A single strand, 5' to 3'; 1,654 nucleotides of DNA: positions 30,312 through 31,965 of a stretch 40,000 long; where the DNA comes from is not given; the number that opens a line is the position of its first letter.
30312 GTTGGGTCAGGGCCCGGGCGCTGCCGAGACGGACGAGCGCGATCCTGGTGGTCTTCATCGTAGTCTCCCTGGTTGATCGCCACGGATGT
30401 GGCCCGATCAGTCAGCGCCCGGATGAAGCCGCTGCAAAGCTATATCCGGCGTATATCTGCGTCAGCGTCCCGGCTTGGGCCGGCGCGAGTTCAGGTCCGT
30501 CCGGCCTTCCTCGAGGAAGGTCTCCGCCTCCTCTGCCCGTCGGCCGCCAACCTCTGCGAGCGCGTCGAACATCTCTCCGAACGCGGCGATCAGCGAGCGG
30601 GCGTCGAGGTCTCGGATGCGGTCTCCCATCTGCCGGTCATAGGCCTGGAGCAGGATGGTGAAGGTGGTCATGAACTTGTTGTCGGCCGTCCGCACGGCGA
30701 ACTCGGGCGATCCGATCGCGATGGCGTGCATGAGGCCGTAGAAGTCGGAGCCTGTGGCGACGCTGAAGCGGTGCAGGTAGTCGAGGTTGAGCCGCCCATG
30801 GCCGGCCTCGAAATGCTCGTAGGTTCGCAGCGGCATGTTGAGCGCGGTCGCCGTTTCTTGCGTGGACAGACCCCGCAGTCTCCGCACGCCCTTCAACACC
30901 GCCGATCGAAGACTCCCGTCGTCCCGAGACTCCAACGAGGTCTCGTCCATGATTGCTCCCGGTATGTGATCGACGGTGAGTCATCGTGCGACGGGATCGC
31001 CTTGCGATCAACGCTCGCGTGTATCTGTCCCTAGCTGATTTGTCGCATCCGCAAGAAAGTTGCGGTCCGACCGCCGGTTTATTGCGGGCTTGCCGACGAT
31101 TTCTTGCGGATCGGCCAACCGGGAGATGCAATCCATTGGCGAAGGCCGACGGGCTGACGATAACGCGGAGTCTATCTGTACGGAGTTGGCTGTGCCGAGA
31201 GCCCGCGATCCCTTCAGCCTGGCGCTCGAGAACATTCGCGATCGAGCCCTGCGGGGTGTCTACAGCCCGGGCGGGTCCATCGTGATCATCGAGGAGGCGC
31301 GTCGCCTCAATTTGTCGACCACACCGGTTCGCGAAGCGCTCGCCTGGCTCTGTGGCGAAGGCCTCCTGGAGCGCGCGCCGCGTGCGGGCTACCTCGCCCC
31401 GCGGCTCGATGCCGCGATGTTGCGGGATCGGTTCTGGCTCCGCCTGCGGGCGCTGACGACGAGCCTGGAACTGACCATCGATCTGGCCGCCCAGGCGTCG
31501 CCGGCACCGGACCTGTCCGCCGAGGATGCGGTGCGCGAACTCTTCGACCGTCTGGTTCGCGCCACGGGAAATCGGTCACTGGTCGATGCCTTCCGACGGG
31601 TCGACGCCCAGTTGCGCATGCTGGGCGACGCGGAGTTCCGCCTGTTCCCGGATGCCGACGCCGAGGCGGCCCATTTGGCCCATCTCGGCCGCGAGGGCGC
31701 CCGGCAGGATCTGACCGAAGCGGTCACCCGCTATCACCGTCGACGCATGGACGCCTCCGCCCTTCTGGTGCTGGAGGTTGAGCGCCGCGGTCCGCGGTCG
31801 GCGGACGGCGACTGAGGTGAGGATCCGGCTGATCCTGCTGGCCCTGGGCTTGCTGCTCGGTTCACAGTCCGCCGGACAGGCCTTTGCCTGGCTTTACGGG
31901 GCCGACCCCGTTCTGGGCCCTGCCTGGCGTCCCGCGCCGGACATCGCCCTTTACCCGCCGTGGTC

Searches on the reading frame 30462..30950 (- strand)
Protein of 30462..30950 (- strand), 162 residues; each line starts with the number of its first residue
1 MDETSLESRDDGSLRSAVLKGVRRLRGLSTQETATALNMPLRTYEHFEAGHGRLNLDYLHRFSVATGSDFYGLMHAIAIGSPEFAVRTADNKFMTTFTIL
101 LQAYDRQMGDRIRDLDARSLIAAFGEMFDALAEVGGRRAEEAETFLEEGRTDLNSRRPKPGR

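Call 5: search_protein_families(library=pfam, proteins=[window:30462-30950:-])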
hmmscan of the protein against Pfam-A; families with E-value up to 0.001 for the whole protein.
window:30462-30950:- (162 aa): 0 families

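Call 73: search_protein_families(library=ncbifam, proteins=[window:30462-30950:-], max_evalue=0.01)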
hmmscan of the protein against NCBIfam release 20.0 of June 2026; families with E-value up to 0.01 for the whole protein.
window:30462-30950:- (162 aa): 1 family
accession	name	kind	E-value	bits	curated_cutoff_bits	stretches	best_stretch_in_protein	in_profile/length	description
NF041951.1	phage_RstR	subfamily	0.0076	16.5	80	0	18-63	6-51/108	RstR family transcriptional repressor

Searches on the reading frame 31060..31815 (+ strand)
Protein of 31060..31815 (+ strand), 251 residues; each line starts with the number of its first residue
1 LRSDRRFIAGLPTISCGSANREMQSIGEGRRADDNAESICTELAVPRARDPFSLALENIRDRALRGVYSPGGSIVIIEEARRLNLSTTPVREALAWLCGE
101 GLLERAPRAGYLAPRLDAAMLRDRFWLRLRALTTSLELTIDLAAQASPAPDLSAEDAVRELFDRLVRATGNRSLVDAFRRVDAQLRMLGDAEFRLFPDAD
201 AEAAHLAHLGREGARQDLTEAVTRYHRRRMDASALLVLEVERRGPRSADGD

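Call 5: search_protein_families(library=pfam, proteins=[window:31060-31815:+])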
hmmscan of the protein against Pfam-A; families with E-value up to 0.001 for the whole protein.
window:31060-31815:+ (251 aa): 1 family
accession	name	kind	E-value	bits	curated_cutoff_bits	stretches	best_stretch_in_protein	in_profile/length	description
PF00392.27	GntR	-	4e-07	30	27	1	57-110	7-61/64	Bacterial regulatory proteins, gntR family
